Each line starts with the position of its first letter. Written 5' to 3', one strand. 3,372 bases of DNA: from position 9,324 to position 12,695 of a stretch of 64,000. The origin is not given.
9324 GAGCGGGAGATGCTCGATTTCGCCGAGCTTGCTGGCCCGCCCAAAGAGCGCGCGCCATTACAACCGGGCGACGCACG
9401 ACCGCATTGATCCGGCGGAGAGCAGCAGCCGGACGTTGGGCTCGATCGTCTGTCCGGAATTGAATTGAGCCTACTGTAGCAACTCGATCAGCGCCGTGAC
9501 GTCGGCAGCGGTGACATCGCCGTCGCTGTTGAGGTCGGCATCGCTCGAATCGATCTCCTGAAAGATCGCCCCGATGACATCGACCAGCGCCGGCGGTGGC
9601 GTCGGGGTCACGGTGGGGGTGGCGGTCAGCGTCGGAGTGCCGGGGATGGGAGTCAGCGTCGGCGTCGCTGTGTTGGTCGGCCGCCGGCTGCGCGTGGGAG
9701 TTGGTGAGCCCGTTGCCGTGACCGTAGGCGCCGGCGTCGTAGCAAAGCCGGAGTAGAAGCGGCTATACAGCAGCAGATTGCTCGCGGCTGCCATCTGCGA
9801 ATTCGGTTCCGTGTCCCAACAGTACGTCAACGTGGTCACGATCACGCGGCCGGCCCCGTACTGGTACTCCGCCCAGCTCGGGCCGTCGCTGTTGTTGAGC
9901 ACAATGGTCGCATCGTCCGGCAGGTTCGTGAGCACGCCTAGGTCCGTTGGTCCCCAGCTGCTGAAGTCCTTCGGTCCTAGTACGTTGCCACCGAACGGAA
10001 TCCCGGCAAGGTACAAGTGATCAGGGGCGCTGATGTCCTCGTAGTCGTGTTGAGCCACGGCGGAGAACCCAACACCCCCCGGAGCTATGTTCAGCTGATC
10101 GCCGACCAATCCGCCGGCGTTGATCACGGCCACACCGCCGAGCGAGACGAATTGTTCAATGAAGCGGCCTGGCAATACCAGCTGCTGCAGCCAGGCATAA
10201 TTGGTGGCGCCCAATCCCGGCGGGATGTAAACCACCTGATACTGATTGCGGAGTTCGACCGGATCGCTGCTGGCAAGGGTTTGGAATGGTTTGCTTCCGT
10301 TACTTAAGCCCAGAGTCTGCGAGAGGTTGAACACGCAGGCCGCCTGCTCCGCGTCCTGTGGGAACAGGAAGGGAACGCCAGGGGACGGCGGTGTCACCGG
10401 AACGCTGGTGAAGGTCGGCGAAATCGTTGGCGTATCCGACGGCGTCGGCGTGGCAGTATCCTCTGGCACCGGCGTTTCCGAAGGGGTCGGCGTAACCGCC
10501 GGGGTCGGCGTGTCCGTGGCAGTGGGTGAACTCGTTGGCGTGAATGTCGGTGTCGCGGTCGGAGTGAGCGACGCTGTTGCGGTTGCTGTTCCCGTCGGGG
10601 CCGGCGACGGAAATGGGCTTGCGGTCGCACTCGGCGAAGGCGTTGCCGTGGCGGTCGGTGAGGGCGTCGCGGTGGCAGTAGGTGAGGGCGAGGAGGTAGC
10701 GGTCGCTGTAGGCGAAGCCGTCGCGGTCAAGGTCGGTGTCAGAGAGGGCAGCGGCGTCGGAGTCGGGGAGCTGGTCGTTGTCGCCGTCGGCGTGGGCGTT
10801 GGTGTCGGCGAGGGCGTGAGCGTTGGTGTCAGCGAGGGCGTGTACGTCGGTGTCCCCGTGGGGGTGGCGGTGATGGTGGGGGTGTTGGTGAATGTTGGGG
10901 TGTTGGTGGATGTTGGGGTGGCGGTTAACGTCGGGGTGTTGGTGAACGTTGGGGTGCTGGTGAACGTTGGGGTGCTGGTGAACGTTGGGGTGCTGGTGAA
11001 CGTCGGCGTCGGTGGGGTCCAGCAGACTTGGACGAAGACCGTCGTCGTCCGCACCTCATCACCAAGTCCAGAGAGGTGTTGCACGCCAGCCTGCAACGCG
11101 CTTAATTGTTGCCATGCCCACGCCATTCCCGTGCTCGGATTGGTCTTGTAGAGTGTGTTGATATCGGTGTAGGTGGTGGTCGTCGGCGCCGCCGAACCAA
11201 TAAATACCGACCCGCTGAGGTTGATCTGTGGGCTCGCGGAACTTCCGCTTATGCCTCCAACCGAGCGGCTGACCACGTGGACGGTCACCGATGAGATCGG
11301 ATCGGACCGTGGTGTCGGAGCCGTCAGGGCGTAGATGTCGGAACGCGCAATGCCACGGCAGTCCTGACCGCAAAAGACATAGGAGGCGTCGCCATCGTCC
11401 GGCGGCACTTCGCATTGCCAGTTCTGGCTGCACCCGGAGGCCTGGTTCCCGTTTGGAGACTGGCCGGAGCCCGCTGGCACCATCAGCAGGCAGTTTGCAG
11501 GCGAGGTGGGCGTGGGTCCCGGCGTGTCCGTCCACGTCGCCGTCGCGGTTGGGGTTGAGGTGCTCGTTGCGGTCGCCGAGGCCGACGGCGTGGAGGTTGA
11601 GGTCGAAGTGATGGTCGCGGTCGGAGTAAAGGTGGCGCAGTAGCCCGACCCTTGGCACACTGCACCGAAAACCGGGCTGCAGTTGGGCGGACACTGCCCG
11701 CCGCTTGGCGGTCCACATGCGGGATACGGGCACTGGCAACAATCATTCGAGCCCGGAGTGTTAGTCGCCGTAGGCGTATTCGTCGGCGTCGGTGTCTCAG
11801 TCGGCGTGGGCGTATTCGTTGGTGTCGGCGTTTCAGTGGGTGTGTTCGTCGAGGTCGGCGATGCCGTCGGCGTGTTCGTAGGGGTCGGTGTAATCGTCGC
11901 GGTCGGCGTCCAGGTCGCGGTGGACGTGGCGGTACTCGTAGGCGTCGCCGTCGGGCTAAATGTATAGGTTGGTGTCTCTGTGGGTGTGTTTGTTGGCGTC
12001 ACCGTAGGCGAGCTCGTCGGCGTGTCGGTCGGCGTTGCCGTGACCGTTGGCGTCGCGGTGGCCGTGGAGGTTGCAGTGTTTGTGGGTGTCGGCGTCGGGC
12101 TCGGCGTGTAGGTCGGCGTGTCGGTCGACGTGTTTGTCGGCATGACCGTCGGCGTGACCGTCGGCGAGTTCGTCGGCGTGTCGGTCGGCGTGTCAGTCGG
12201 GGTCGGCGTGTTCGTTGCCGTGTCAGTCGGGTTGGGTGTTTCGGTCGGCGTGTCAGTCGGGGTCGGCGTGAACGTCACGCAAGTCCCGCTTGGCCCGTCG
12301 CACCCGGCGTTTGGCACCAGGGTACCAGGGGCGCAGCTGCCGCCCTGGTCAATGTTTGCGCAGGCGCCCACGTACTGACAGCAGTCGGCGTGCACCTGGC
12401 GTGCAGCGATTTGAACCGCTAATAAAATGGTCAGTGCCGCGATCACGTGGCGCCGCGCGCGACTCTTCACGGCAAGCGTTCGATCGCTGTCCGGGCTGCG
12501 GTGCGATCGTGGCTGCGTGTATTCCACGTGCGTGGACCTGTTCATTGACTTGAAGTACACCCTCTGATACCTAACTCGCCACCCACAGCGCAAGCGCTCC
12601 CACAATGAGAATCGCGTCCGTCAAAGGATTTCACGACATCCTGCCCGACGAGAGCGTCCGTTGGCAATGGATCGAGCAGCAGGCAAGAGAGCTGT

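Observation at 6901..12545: Convergent pair of large secreted dockerin-repeat / Thr-Pro-linker proteins with unrecognised globular domains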

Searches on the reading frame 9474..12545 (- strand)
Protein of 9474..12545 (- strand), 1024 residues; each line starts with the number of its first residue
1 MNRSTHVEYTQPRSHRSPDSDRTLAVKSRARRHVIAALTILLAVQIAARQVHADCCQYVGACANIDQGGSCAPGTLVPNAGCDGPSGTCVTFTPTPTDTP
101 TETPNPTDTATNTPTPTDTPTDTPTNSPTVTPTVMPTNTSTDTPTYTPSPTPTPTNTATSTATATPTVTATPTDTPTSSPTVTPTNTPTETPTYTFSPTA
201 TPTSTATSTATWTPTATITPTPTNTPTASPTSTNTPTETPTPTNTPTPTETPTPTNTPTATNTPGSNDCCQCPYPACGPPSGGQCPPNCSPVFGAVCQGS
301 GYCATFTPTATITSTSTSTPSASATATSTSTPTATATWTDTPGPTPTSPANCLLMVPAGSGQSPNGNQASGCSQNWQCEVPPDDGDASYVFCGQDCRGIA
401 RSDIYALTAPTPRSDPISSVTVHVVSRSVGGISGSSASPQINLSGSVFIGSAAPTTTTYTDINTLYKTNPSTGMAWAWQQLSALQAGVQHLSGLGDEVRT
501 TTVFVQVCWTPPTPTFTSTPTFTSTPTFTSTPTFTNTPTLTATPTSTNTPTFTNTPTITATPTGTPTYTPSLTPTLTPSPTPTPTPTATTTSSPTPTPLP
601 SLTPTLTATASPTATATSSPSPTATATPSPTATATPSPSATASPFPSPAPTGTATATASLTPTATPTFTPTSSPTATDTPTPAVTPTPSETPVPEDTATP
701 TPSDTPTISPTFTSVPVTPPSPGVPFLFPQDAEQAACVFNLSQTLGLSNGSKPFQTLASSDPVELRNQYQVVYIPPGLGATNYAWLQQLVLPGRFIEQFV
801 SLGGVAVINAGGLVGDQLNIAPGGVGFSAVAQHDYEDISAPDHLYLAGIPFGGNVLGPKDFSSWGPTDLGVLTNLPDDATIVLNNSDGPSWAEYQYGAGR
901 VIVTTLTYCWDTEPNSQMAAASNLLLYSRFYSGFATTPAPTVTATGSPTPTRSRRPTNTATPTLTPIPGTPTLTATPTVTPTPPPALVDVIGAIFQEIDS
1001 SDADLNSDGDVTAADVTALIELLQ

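Call 3: search_protein_families(library=pfam, proteins=[window:9474-12545:-], max_evalue=1)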
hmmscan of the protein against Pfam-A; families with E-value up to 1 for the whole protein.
window:9474-12545:- (1024 aa): 1 family
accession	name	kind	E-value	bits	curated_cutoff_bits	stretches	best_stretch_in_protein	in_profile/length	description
PF00404.24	Dockerin_1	-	0.013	16.1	22.9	1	996-1023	29-56/57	Dockerin type I domain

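Call 4: search_protein_families(library=ncbifam, proteins=[window:9474-12545:-], max_evalue=1)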
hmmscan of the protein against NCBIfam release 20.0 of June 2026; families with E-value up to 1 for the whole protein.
window:9474-12545:- (1024 aa): 0 families

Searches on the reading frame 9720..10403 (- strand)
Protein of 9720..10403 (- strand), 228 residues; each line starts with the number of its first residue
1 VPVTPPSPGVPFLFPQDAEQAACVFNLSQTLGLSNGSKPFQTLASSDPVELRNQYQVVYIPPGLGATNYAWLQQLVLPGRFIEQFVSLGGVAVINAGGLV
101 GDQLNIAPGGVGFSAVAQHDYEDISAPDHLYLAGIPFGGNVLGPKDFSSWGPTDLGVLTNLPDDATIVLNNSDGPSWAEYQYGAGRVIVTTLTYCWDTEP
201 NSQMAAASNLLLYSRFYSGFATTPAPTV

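Call 10: search_solved_structures(query=window:9720-10403:-, max_evalue=10)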
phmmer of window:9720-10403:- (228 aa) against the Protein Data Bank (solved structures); distinct sequences matched with E-value up to 10: 0.

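Call 15: find_homologous_proteins(query=window:9720-10403:-, max_evalue=0.001)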
Query window:9720-10403:- (228 aa): 66 proteins with E <= 0.001 among 524 candidates.
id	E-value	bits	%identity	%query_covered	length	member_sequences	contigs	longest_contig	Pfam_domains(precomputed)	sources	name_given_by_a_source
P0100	8.8e-133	459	100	90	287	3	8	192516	-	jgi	jgi:hypothetical protein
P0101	1.4e-114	400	82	99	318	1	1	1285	-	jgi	jgi:hypothetical protein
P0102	2.1e-112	392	87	86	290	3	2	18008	-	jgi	-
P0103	4.8e-107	375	76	99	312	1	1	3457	-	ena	-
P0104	1.1e-105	370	81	86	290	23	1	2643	-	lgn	-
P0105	3.7e-105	369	83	86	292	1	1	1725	-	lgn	-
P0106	1.9e-104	366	81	90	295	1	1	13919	-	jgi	jgi:hypothetical protein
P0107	9.2e-104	364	82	84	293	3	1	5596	-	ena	-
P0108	3.4e-103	362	79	86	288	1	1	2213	-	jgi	jgi:hypothetical protein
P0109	1.4e-86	308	66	92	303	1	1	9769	-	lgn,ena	-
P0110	7.9e-84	299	63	98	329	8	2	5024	-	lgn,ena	-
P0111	1.0e-81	292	66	92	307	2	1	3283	-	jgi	jgi:hypothetical protein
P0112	1.1e-80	289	59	99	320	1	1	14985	-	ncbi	-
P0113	1.3e-80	288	64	93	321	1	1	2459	-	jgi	jgi:hypothetical protein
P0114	1.4e-80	288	62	95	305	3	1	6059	PF00404.25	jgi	jgi:hypothetical protein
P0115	1.9e-80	288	61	98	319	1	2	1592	PF00404.25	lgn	-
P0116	7.4e-80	286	60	94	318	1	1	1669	PF00404.25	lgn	-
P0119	1.2e-77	279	59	93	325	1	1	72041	PF00404.25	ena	-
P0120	1.0e-75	272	62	92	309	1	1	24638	PF00404.25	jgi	jgi:hypothetical protein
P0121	8.6e-75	269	59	96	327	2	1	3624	PF00404.25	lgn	-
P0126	1.6e-72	262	58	95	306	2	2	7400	PF00404.25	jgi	-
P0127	2.0e-72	262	57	92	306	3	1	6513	PF00404.25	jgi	jgi:hypothetical protein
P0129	8.5e-72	260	60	90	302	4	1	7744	PF00404.25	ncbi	-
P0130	2.4e-71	258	66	78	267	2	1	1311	PF00404.25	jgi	-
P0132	4.7e-70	254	57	98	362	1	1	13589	PF00404.25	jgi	jgi:hypothetical protein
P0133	1.4e-69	252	60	90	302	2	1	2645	PF00404.25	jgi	jgi:hypothetical protein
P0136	1.1e-67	246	58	89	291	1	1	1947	PF00404.25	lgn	-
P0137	3.2e-67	245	59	90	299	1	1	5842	PF00404.25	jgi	-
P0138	5.3e-67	244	63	77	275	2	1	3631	PF00404.25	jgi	jgi:hypothetical protein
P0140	2.8e-66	241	52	93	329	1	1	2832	PF00404.25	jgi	jgi:hypothetical protein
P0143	1.0e-63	233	59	83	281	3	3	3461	PF00404.25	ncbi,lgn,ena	-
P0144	1.3e-63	233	62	78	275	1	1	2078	PF00404.25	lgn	-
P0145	2.1e-63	232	54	96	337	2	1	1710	PF00404.25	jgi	jgi:hypothetical protein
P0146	4.9e-62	228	53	93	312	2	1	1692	PF00404.25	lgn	-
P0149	8.3e-58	214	62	72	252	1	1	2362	PF00404.25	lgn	-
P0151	8.2e-57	211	53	85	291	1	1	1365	PF00404.25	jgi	-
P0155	2.5e-55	206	50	81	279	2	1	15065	PF00404.25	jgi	jgi:hypothetical protein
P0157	5.1e-52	195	58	70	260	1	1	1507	PF00404.25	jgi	jgi:hypothetical protein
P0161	2.8e-44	170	68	52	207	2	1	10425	PF00404.25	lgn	-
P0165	1.7e-24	105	74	31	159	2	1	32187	PF00404.25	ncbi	ncbi:MAG: dockerin type I domain-containing protein, partial [Candidatus Binatia bacterium]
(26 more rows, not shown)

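Call 17: find_encoding_contigs(protein=P0100, flank=10000, max_places=4)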
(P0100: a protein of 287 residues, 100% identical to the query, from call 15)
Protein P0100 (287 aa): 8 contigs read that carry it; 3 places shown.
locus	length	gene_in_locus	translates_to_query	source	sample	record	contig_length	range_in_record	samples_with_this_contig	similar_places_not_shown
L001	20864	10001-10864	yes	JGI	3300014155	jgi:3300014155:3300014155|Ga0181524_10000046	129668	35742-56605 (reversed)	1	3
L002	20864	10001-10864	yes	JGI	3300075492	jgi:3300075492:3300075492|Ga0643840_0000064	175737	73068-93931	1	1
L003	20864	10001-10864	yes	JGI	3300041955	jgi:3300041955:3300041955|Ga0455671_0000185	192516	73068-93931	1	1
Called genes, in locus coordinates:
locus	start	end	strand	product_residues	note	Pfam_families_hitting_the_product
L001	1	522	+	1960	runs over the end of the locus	PF02369:Big_1, PF09134:Invasin_D3 (weak)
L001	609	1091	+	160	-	PF01220:DHquinase_II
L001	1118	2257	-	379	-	PF01820:Dala_Dala_lig_N, PF02222:ATP-grasp, PF02786:CPSase_L_D2, PF07478:Dala_Dala_lig_C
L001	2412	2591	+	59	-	-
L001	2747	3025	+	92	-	PF01381:HTH_3 (weak)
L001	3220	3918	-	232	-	-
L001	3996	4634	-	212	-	PF13036:LpoB (weak)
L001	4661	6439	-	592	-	PF01336:tRNA_anti-codon, PF00152:tRNA-synt_2, PF02938:GAD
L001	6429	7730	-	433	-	PF13393:tRNA-synt_His, PF00587:tRNA-synt_2b, PF13393:tRNA-synt_His, PF03129:HGTP_anticodon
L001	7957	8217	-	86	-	-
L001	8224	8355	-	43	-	-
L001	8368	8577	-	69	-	-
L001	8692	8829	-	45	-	-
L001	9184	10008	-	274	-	-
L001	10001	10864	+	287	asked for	-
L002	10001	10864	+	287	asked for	-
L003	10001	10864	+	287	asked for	-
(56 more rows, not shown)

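Call 27: search_solved_structures(query=A2, max_evalue=10)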
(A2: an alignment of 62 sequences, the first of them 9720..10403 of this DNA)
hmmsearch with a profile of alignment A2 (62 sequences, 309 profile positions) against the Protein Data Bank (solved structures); distinct sequences matched with E-value up to 10: 157 (the best 60 are shown).
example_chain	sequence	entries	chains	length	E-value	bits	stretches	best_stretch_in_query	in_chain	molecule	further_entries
2ccl_B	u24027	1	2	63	6.4e-05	25.3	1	256-306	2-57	ENDO-1,4-BETA-XYLANASE Y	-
4fl4_A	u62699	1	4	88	0.00016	23.9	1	257-306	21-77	Glycoside hydrolase family 9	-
4cj0_A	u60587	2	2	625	0.00034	22.9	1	250-306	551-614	ENDOGLUCANASE D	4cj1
1clc_A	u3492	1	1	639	0.00035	22.9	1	250-306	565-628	ENDOGLUCANASE CELD; EC: 3.2.1.4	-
2yik_A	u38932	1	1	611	0.00036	22.8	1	245-305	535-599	ENDOGLUCANASE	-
2vn6_B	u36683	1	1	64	0.0013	20.9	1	257-306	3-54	ENDOGLUCANASE A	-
6kgc_B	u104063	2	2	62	0.0014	20.9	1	256-308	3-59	And cellulose-binding endoglucanase family 9 CelL ortholog dockerin domain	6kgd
6kg9_A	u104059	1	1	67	0.0017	20.6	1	254-308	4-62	And cellulose-binding endoglucanase family 9 CelL ortholog dockerin domain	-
2vn5_B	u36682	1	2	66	0.0021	20.3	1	257-306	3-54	ENDOGLUCANASE A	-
1ohz_B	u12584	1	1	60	0.0021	20.3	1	259-306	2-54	ENDO-1,4-BETA-XYLANASE Y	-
6kge_D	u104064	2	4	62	0.0022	20.2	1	256-308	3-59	And cellulose-binding endoglucanase family 9 CelL ortholog dockerin domain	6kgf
1daq_A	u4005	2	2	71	0.0022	20.2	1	256-304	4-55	ENDOGLUCANASE SS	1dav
2mte_A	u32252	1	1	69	0.0024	20.1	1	256-304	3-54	Cellulose 1,4-beta-cellobiosidase (reducing end) CelS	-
6ywe_7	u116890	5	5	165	0.0078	18.4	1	202-255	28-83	mL49 | Uncharacterized protein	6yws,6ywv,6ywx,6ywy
5lxv_B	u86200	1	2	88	0.0089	18.2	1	255-304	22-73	Carbohydrate-binding protein WP_009985128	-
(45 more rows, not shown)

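Call 32: find_related_loci(query=A2, collection=genome_contigs, flank=10000)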
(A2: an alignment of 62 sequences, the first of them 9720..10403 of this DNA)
Query A2 (228 aa) in genome_contigs; peptide patterns used: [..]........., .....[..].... (x = any residue, [..] = any of these).
91 stretches matched a pattern; 21 encode a relative of the query (tblastn E <= 1e-3); 21 distinct loci.
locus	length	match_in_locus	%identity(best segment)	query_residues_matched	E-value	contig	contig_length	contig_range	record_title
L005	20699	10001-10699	66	6-228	3e-95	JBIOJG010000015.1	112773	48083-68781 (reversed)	MAG: Candidatus Binatia bacterium isolate GcC5-6 k141_842975_length_112773_cov_141.0032, whole genome shotgun sequence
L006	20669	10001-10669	60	6-228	4e-85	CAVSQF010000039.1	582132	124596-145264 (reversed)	MAG: uncultured delta proteobacterium isolate MFD01476.bin.1.163 genome assembly, contig: contig_27971, whole genome sho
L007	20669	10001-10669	56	6-228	3e-81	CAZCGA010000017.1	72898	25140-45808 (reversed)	MAG TPA_asm: uncultured Candidatus Binatia bacterium isolate SRP119689_co1_8 genome assembly, contig: NODE_380_length_72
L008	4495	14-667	58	6-221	1e-80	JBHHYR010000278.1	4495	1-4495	MAG: Candidatus Binatia bacterium isolate Maj_2_bin.38 NODE_12044_length_4495_cov_6.404054, whole genome shotgun sequenc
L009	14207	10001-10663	59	10-228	8e-79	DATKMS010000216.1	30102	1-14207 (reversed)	MAG TPA_asm: Candidatus Margulisiibacteriota bacterium isolate SMAG_U14717 k141_3184477, whole genome shotgun sequence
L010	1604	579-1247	56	6-228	6e-81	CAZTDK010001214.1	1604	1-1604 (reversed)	MAG TPA_asm: uncultured Candidatus Binatia bacterium isolate binchicken_co54_374 genome assembly, contig: NODE_193041_le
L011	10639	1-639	60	18-228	4e-77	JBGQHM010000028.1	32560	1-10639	MAG: Candidatus Binatia bacterium isolate OBJ2_061818_070_72 k141_225539_length_32560_cov_15.6687, whole genome shotgun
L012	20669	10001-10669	54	10-228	5e-76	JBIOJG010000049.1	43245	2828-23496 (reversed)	MAG: Candidatus Binatia bacterium isolate GcC5-6 k141_1994302_length_43245_cov_146.1889, whole genome shotgun sequence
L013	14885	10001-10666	54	6-228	9e-74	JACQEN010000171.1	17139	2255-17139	MAG: Deltaproteobacteria bacterium isolate NC_groundwater_1022_Pr1_S-0.65um_62_10 Montesol18_Sp65_coassembly_scaffold_62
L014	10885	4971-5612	51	8-221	4e-71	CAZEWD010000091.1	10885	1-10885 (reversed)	MAG TPA_asm: uncultured Candidatus Binatia bacterium isolate SRP263991_co5_163 genome assembly, contig: NODE_11829_lengt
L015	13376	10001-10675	54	13-228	4e-68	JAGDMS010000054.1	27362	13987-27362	MAG: Deltaproteobacteria bacterium isolate CTSoil_040 scaffold_959, whole genome shotgun sequence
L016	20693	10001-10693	51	13-228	1e-60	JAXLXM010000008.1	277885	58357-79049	MAG: Candidatus Binatia bacterium isolate STL-DESB1 C1.37.fa-8, whole genome shotgun sequence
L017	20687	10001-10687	47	8-228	4e-58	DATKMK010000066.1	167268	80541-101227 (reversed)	MAG TPA_asm: Candidatus Binatia bacterium isolate SMAG_U14709 k141_2856369, whole genome shotgun sequence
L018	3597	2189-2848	48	12-228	4e-58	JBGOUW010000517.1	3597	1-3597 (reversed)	MAG: Candidatus Binatia bacterium isolate OBJ_0618_7090110_13 k141_589153_length_3597_cov_18.6713, whole genome shotgun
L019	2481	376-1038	45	8-228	1e-57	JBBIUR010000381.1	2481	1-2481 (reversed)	MAG: Myxococcales bacterium isolate STF170223_bin_58 NODE_36497_length_2481_cov_2.973619, whole genome shotgun sequence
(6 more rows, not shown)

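Call 37: predict_structure(alignment_id=A2)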
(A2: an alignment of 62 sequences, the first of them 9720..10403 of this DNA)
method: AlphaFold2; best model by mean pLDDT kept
length: 228 residues; sequences in the alignment: 62
mean_pLDDT: 90.3   pTM: 0.89
mean pLDDT of the five models: 90.3, 89.9, 89.2, 88.1, 87.0
residues with pLDDT >= 90: 178; 70-90: 30; 50-70: 14; < 50: 6
segments of 3 or more residues with pLDDT < 50: 1-3, 226-228
pLDDT, mean of each block of 10 residues (from residue 1): 59 93 93 95 96 95 94 98 96 93 97 94 96 90 93 95 98 97 96 86 91 77 49
secondary structure, 60 per line:
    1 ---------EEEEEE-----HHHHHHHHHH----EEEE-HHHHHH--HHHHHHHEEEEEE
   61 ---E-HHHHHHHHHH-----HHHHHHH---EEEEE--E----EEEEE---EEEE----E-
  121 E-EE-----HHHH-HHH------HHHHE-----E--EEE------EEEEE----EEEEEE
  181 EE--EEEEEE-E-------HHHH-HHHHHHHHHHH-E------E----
elements in order: E10-15 H21-30 E35-38 H40-45 H48-54 E55-60 H66-75 H81-87 E91-95 E103-107 E111-114 H130-133 H144-147 E157-159 E166-170 E175-182 E185-190 H200-203 H205-215

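Call 44: search_protein_families(library=pfam, alignment_id=A2, max_evalue=0.1)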
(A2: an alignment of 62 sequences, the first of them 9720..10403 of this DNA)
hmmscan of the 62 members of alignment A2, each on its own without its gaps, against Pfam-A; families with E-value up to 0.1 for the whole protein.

A. member 1, window:9720-10403:- (228 aa): 0 families

B. families by the number of members that match (of 62 scanned): 9 families
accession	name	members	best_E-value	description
PF00404.24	Dockerin_1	52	1.4e-10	Dockerin type I domain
PF00036.39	EF-hand_1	19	5.1e-07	EF hand domain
PF13405.12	EF-hand_6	13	5.9e-05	EF-hand domain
PF13202.12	EF-hand_5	10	4.6e-05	EF hand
PF13517.12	FG-GAP_3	3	0.00095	FG-GAP-like repeat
PF13499.12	EF-hand_7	2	0.012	EF-hand domain pair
PF01839.29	FG-GAP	2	0.061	FG-GAP repeat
PF12162.13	STAT1_TAZ2bind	1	0.013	STAT1 TAZ2 binding domain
PF21848.1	DUF6907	1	0.027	Domain of unknown function (DUF6907)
